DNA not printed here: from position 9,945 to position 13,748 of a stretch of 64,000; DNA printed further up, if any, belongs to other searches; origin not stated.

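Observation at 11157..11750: Second GNAT (RimJ/RimL-type) domain inserted into the IleRS catalytic body just before the 'INWIP' block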

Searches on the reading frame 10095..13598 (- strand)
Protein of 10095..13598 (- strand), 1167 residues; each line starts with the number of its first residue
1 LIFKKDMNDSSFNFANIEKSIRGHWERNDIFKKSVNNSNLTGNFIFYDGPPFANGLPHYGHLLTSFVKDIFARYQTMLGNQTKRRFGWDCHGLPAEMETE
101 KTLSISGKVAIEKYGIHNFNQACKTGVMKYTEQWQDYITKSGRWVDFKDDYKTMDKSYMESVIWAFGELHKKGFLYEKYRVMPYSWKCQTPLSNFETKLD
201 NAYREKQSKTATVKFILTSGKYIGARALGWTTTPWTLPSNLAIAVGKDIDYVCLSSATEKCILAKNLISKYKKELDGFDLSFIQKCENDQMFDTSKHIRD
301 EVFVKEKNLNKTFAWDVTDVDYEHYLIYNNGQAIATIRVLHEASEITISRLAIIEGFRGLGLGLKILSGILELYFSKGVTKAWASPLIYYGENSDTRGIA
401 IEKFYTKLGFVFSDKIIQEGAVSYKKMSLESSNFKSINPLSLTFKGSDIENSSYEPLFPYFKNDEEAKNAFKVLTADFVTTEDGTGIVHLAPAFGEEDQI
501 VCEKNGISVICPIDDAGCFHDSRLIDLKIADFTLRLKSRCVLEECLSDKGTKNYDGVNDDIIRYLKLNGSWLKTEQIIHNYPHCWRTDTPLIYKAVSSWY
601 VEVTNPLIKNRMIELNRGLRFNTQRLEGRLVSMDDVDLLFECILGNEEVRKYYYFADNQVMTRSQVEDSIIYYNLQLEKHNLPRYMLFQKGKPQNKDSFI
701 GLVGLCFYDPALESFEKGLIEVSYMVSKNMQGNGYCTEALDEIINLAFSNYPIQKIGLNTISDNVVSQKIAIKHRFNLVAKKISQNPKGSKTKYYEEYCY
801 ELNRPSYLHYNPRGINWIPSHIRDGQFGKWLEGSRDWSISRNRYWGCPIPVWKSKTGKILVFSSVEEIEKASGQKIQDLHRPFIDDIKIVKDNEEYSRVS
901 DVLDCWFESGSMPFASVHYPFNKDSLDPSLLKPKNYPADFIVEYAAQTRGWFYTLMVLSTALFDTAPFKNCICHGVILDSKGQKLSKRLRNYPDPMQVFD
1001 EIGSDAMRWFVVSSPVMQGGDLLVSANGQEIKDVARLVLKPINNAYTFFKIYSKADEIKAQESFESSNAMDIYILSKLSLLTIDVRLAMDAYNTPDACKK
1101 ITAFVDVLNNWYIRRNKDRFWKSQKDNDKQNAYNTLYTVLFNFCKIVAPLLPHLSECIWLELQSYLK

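Call 3: search_protein_families(library=pfam, proteins=[window:10095-13598:-], max_evalue=0.1)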
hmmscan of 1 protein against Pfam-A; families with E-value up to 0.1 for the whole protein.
window:10095-13598:- (1167 aa): 9 families
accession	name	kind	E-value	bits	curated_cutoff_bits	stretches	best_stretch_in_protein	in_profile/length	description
PF00133.28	tRNA-synt_1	-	2.3e-125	419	22.7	2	23-633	4-224/414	tRNA synthetases class I (I, L, M and V)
PF08264.19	Anticodon_1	-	1.1e-18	67.9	25.1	1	1071-1159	1-87/148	Anticodon-binding domain of tRNA ligase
PF13302.13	Acetyltransf_3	-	8.9e-15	56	25.4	1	627-776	3-137/138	Acetyltransferase (GNAT) domain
PF09334.17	tRNA-synt_1g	-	7.5e-14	51.7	20.1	1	51-194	8-132/391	tRNA synthetases class I (M)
PF00583.31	Acetyltransf_1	-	6.4e-13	49.4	20.7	2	309-384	20-98/116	Acetyltransferase (GNAT) family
PF13508.13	Acetyltransf_7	-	2.4e-07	31.5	27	1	323-411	4-83/84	Acetyltransferase (GNAT) domain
PF13420.13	Acetyltransf_4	-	0.0023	18.4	24.3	1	658-780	22-138/155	Acetyltransferase (GNAT) domain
PF13673.13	Acetyltransf_10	-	0.0023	18.3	23.6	1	303-430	13-127/128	Acetyltransferase (GNAT) domain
PF22200.2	ExsA_N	-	0.05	14.4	27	0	367-472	7-113/136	ExsA N-terminal regulatory domain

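Call 4: search_protein_families(library=ncbifam, proteins=[window:10095-13598:-], max_evalue=0.1)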
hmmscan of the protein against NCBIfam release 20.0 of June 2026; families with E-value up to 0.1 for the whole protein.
window:10095-13598:- (1167 aa): 19 families
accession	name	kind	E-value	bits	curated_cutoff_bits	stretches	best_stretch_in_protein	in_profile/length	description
TIGR00392.1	ileS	equivalog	8.7e-245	814.9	621.4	3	814-1164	441-791/861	isoleucine--tRNA ligase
NF000257.1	MupA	exception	6.6e-165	550.5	1900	3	811-1162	411-761/1024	mupirocin-resistant isoleucine--tRNA ligase MupA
NF000258.1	MupB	exception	2.9e-164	548.5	1900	3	810-1162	414-763/1033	mupirocin-resistant isoleucine--tRNA ligase MupB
TIGR00422.1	valS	equivalog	3.6e-97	326.3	612.1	3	814-1163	379-700/863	valine--tRNA ligase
NF009687.0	PRK13208.1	equivalog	4.2e-88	296.4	738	3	809-1163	370-706/801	valine--tRNA ligase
NF040702.1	ileS_w_GNAT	exception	2.2e-83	280.6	1999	3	815-1161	618-955/1100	isoleucine--tRNA ligase, N-acetyltransferase domain-containing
NF004349.1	PRK05729.1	equivalog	3.2e-83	280.4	704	3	815-1163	373-684/860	valine--tRNA ligase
NF011492.0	PRK14900.1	equivalog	3.1e-45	154.4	1783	2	827-1163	400-708/1044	valine--tRNA ligase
NF000540.1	alt_ValS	exception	6.6e-45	153.4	900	2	811-1160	406-741/827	valine--tRNA ligase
NF008957.0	PRK12300.1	subfamily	4.3e-35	120.9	677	2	12-293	4-282/946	leucine--tRNA ligase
TIGR00395.1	leuS_arch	equivalog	5.8e-26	90.8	648.5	2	16-294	2-277/938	leucine--tRNA ligase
TIGR00396.1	leuS_bact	equivalog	1e-23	83.4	548.4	3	13-197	2-167/843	leucine--tRNA ligase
TIGR00398.1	metG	equivalog_domain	2.8e-22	79.2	336.35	2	51-205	8-143/530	methionine--tRNA ligase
NF001100.0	PRK00133.1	equivalog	2.8e-14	52.6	587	2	51-114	14-76/676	methionine--tRNA ligase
NF008900.0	PRK12267.1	equivalog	4.9e-12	45.1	598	2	964-1156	280-470/648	methionine--tRNA ligase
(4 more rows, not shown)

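Call 7: find_homologous_proteins(query=window:10095-13598:-, max_evalue=1e-10)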
Query window:10095-13598:- (1167 aa): 8000 proteins with E <= 1e-10 among 8000 candidates; the best 120 are listed.
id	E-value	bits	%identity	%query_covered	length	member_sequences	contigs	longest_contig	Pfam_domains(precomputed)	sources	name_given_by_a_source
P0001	0.0e+0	2727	100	99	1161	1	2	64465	PF09334.18,PF08264.20,PF13302.14,PF13508.14,PF00133.29,PF00583.32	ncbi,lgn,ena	-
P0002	0.0e+0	1868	69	99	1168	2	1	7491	PF13673.14,PF09334.18,PF08264.20,PF13420.14,PF13302.14,PF13508.14,PF00133.29,PF00583.32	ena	-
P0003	0.0e+0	1320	43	54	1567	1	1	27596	PF13673.14,PF09334.18,PF13444.13,PF08264.20,PF13302.14,PF13508.14,PF08445.17,PF00133.29,PF00583.32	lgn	-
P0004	0.0e+0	1270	61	53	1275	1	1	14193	PF13673.14,PF09334.18,PF08264.20,PF13508.14,PF00133.29,PF19302.5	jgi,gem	-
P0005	0.0e+0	1229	52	55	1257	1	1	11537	PF13673.14,PF09334.18,PF08264.20,PF13420.14,PF13302.14,PF13508.14,PF08445.17,PF00133.29,PF00583.32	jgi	jgi:isoleucyl-tRNA synthetase/predicted acetyltransferase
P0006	0.0e+0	1211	63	23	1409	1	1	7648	PF09334.18,PF08264.20,PF13420.14,PF13302.14,PF13508.14,PF08445.17,PF00133.29,PF13523.13,PF00583.32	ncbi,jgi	jgi:isoleucyl-tRNA synthetase/GNAT superfamily N-acetyltransferase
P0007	0.0e+0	1202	65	23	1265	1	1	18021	PF09334.18,PF08264.20,PF13420.14,PF13302.14,PF08445.17,PF00133.29,PF00583.32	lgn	-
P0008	0.0e+0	1192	53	62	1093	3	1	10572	PF09334.18,PF08264.20,PF13302.14,PF00133.29,PF00583.32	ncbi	-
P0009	0.0e+0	1186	54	62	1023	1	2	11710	PF09334.18,PF08264.20,PF13420.14,PF13302.14,PF00133.29,PF00583.32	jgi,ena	jgi:isoleucyl-tRNA synthetase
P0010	0.0e+0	1181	50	48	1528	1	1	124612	PF13673.14,PF09334.18,PF08264.20,PF13420.14,PF12746.14,PF13302.14,PF13508.14,PF08445.17,PF00133.29,PF13523.13,PF00583.32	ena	-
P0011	0.0e+0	1140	49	63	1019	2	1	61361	PF09334.18,PF08264.20,PF13420.14,PF13302.14,PF00133.29,PF00583.32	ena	-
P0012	0.0e+0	1138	51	65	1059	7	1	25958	PF09334.18,PF08264.20,PF13420.14,PF13302.14,PF00133.29,PF00583.32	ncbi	-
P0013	0.0e+0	1133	50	63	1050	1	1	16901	PF09334.18,PF08264.20,PF13420.14,PF13302.14,PF00133.29,PF00583.32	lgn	-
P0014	0.0e+0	1133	52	54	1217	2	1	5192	PF09334.18,PF04480.19,PF08264.20,PF13420.14,PF13302.14,PF00133.29,PF18741.8,PF00583.32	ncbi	-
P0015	0.0e+0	1133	49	64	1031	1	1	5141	PF09334.18,PF08264.20,PF13420.14,PF13302.14,PF00133.29,PF00583.32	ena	-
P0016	0.0e+0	1132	53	61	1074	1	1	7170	PF09334.18,PF08264.20,PF13420.14,PF13302.14,PF00133.29,PF00583.32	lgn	-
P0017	0.0e+0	1130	49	65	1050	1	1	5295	PF09334.18,PF08264.20,PF13420.14,PF13302.14,PF00133.29,PF00583.32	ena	-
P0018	0.0e+0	1129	52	62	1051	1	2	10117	PF09334.18,PF08264.20,PF13420.14,PF13302.14,PF00133.29,PF00583.32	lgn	-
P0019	0.0e+0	1128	61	25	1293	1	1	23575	PF09334.18,PF08264.20,PF13420.14,PF13302.14,PF08445.17,PF00133.29,PF13523.13,PF00583.32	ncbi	-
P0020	0.0e+0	1127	49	64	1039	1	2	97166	PF09334.18,PF08264.20,PF13420.14,PF13302.14,PF00133.29,PF00583.32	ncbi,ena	-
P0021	0.0e+0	1113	48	62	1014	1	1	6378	PF09334.18,PF08264.20,PF13420.14,PF13302.14,PF00133.29,PF00583.32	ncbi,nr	ncbi:GNAT family N-acetyltransferase [Flavobacteriaceae bacterium]|nr:GNAT family N-acetyltransferas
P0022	0.0e+0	1110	47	63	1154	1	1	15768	PF09334.18,PF08264.20,PF13420.14,PF13302.14,PF00133.29,PF00583.32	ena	-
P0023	0.0e+0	1104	49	65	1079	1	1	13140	PF09334.18,PF08264.20,PF13420.14,PF13302.14,PF00133.29,PF00583.32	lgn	-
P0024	0.0e+0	1098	37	78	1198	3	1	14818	PF13673.14,PF09334.18,PF08264.20,PF13302.14,PF13508.14,PF08445.17,PF00133.29,PF00583.32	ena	-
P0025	0.0e+0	1093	49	63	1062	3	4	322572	PF09334.18,PF08264.20,PF13420.14,PF13302.14,PF00133.29,PF00583.32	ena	-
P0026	0.0e+0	1092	49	62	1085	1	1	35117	PF09334.18,PF08264.20,PF13420.14,PF13302.14,PF00133.29,PF00583.32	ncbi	-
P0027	0.0e+0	1082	49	63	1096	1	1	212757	PF09334.18,PF08264.20,PF13302.14,PF00133.29,PF00583.32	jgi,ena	-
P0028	0.0e+0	1080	48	62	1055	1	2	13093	PF09334.18,PF08264.20,PF13420.14,PF13302.14,PF00133.29,PF00583.32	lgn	-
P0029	0.0e+0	1076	50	52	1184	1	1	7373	PF09334.18,PF04480.19,PF08264.20,PF13420.14,PF13302.14,PF00133.29,PF18741.8,PF00583.32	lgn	-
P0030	0.0e+0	1075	48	66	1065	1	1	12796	PF09334.18,PF08264.20,PF13420.14,PF13302.14,PF00133.29,PF00583.32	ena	-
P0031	0.0e+0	1073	50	62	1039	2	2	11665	PF09334.18,PF08264.20,PF13420.14,PF13302.14,PF00133.29,PF00583.32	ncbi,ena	-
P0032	0.0e+0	1070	48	53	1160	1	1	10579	PF09334.18,PF04480.19,PF08264.20,PF13302.14,PF00133.29,PF18741.8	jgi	jgi:isoleucyl-tRNA synthetase/very-short-patch-repair endonuclease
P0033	0.0e+0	1062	45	47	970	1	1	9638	PF09334.18,PF08264.20,PF13302.14,PF00133.29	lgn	-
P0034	0.0e+0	1061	49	52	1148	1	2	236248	PF09334.18,PF08264.20,PF13420.14,PF13302.14,PF00133.29,PF00583.32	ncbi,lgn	-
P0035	0.0e+0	1061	67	23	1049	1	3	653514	PF09334.18,PF08264.20,PF13302.14,PF00133.29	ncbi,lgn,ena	-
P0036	0.0e+0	1059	47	62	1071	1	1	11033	PF09334.18,PF08264.20,PF13420.14,PF13302.14,PF00133.29,PF00583.32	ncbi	-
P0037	0.0e+0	1058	50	52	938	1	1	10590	PF13673.14,PF09334.18,PF08264.20,PF13508.14,PF00133.29,PF00583.32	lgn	-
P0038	0.0e+0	1041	65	23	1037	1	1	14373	PF09334.18,PF08264.20,PF13302.14,PF00133.29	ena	-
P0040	0.0e+0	1036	46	98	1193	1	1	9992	PF13673.14,PF09334.18,PF08264.20,PF13302.14,PF13508.14,PF00133.29,PF00583.32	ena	-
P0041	0.0e+0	1032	45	62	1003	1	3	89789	PF09334.18,PF08264.20,PF13302.14,PF00133.29,PF00583.32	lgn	-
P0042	0.0e+0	1029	49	61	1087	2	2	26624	PF09334.18,PF08264.20,PF13420.14,PF13302.14,PF00133.29,PF00583.32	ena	-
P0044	0.0e+0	1026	43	71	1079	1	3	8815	PF09334.18,PF08264.20,PF13420.14,PF13302.14,PF00133.29,PF00583.32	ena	-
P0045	0.0e+0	1023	66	23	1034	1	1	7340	PF09334.18,PF08264.20,PF13302.14,PF00133.29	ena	-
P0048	0.0e+0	1018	60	30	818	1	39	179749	PF09334.18,PF08264.20,PF00133.29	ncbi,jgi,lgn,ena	jgi:isoleucyl-tRNA synthetase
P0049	0.0e+0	1018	40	47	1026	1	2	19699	PF09334.18,PF08264.20,PF13302.14,PF00133.29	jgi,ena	-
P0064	2.7e-297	1007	37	52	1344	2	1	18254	PF13673.14,PF09334.18,PF08264.20,PF13302.14,PF13508.14,PF08445.17,PF00133.29,PF00583.32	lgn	-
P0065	2.8e-297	1007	53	30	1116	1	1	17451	PF09334.18,PF08264.20,PF13302.14,PF00133.29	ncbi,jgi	jgi:isoleucyl-tRNA synthetase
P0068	3.4e-296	1004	60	30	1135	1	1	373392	PF09334.18,PF08264.20,PF00133.29,PF19302.5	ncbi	-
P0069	7.8e-296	1003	60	30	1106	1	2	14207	PF09334.18,PF08264.20,PF00133.29,PF19302.5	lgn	-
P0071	1.1e-295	1002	42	46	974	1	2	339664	PF09334.18,PF08264.20,PF13302.14,PF00133.29,PF00583.32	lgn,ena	-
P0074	1.7e-295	1001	51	30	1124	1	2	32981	PF09334.18,PF08264.20,PF13302.14,PF00133.29,PF00583.32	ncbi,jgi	jgi:isoleucyl-tRNA synthetase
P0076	4.4e-295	1000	62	26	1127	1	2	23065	PF09334.18,PF08264.20,PF13302.14,PF00133.29,PF00583.32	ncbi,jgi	jgi:isoleucyl-tRNA synthetase/L-amino acid N-acyltransferase YncA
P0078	9.9e-295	999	60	30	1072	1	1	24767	PF09334.18,PF08264.20,PF00133.29,PF19302.5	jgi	-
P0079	9.9e-295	999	60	30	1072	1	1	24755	PF09334.18,PF08264.20,PF00133.29,PF19302.5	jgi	-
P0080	1.1e-294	999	55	30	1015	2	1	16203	PF09334.18,PF08264.20,PF13302.14,PF00133.29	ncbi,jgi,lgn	ncbi:MAG: isoleucyl-tRNA synthetase [Candidatus Deianiraeaceae bacterium]|jgi:isoleucyl-tRNA synthet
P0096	4.7e-292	990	61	30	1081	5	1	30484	PF09334.18,PF08264.20,PF00133.29,PF19302.5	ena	-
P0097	4.7e-292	990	52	36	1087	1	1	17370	PF09334.18,PF08264.20,PF00133.29,PF19302.5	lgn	-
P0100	7.0e-292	990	62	30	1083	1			PF09334.18,PF08264.20,PF00133.29,PF19302.5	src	-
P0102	1.0e-291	989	61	30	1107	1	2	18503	PF09334.18,PF08264.20,PF00133.29,PF19302.5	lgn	-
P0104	1.4e-291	989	53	36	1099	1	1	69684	PF09334.18,PF08264.20,PF00133.29,PF19302.5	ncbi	-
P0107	6.4e-291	986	59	30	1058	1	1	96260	PF09334.18,PF08264.20,PF00133.29,PF19302.5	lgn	-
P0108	7.1e-291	986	57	30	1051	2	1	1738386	PF09334.18,PF08264.20,PF00133.29,PF19302.5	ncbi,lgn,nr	ncbi:isoleucine--tRNA ligase [Rickettsiales endosymbiont of Stachyamoeba lipophora]|nr:isoleucine--t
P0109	1.2e-290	985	61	30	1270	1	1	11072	PF09334.18,PF04480.19,PF08264.20,PF00133.29,PF18741.8,PF19302.5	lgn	-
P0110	1.3e-290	985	59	30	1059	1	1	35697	PF09334.18,PF08264.20,PF00133.29,PF19302.5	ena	-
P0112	1.6e-290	985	43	52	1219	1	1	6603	PF09334.18,PF08264.20,PF13302.14,PF00133.29,PF19302.5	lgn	-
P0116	3.4e-290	984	58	30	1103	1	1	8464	PF09334.18,PF08264.20,PF00133.29,PF19302.5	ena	-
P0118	3.8e-290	984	60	30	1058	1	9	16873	PF09334.18,PF08264.20,PF00133.29,PF19302.5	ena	-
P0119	4.1e-290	984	59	30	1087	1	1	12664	PF09334.18,PF08264.20,PF00133.29,PF19302.5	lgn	-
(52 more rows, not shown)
